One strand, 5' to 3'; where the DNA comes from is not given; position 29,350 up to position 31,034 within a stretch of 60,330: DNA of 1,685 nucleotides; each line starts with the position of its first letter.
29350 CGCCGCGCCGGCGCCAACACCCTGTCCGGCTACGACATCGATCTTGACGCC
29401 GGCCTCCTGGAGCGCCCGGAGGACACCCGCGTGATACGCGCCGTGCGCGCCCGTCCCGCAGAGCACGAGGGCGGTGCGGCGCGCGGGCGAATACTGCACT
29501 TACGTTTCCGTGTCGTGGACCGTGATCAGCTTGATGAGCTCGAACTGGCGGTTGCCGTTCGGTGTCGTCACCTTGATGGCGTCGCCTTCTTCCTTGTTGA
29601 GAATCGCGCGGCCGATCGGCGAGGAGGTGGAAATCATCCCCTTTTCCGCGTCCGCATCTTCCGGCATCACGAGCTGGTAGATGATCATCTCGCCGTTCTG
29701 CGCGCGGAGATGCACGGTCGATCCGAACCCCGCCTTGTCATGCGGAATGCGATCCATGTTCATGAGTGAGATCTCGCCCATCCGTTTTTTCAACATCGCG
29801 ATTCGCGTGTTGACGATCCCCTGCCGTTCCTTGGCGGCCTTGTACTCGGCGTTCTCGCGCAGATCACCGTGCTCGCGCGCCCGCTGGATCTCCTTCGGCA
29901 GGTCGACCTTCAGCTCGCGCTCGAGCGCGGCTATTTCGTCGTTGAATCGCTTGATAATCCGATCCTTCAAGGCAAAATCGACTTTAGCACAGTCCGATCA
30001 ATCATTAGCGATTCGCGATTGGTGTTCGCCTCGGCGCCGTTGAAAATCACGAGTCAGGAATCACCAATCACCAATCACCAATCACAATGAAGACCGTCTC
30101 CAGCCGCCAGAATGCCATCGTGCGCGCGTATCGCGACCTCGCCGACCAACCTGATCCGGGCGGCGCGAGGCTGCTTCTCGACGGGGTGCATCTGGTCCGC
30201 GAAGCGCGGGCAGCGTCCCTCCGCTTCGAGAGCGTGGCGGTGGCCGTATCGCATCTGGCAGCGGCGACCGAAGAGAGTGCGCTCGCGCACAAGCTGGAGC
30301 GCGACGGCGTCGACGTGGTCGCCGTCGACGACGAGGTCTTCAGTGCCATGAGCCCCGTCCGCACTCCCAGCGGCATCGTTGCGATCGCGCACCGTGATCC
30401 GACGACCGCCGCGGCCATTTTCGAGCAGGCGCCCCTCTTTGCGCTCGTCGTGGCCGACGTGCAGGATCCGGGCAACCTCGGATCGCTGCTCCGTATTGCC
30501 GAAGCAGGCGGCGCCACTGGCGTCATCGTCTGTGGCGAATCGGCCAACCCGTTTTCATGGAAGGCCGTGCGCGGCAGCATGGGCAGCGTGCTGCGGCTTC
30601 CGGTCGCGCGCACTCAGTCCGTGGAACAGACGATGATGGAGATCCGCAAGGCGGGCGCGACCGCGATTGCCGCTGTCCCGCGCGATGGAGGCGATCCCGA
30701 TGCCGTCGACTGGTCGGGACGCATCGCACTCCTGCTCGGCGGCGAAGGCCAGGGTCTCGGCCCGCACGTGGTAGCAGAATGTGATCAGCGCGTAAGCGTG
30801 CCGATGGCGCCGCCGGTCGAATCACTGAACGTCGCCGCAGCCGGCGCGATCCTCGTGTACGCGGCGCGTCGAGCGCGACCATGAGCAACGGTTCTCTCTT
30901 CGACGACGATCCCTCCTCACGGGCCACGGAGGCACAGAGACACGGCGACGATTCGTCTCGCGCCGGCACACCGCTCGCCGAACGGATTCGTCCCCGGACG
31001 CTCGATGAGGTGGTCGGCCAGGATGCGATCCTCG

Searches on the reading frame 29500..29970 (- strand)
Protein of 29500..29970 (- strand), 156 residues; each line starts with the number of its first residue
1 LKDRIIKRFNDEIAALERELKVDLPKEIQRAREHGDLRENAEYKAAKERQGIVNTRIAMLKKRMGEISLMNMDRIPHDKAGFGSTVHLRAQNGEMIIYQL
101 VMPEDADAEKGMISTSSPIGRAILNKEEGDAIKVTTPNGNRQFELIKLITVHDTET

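Call 72: search_protein_families(library=pfam, proteins=[window:29500-29970:-], max_evalue=0.001)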
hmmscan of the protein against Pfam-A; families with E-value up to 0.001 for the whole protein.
window:29500-29970:- (156 aa): 2 families
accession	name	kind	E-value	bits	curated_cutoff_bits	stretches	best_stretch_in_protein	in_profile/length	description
PF01272.25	GreA_GreB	-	1.1e-21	77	26.9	1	76-147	2-74/77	Transcription elongation factor, GreA/GreB, C-term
PF03449.20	GreA_GreB_N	-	2.9e-15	56.7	24.5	1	7-65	9-67/71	Transcription elongation factor, N-terminal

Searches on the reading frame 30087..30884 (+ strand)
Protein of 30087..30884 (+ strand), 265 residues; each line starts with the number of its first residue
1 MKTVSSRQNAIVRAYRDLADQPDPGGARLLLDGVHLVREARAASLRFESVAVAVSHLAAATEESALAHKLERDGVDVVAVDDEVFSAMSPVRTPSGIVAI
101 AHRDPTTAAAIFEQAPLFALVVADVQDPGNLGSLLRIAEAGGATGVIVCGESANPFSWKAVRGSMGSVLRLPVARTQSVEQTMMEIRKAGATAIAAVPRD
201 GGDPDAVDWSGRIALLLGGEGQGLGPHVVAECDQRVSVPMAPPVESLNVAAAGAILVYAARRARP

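Call 72: search_protein_families(library=pfam, proteins=[window:30087-30884:+], max_evalue=0.001)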
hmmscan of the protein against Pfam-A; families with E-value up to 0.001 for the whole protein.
window:30087-30884:+ (265 aa): 2 families
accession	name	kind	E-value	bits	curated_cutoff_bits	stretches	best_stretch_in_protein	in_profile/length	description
PF00588.24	SpoU_methylase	-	2.1e-33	115.9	29.7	1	119-258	3-142/142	SpoU rRNA Methylase family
PF22435.1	MRM3-like_sub_bind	-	2.2e-06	28.4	27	1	29-99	22-84/84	MRM3-like substrate binding domain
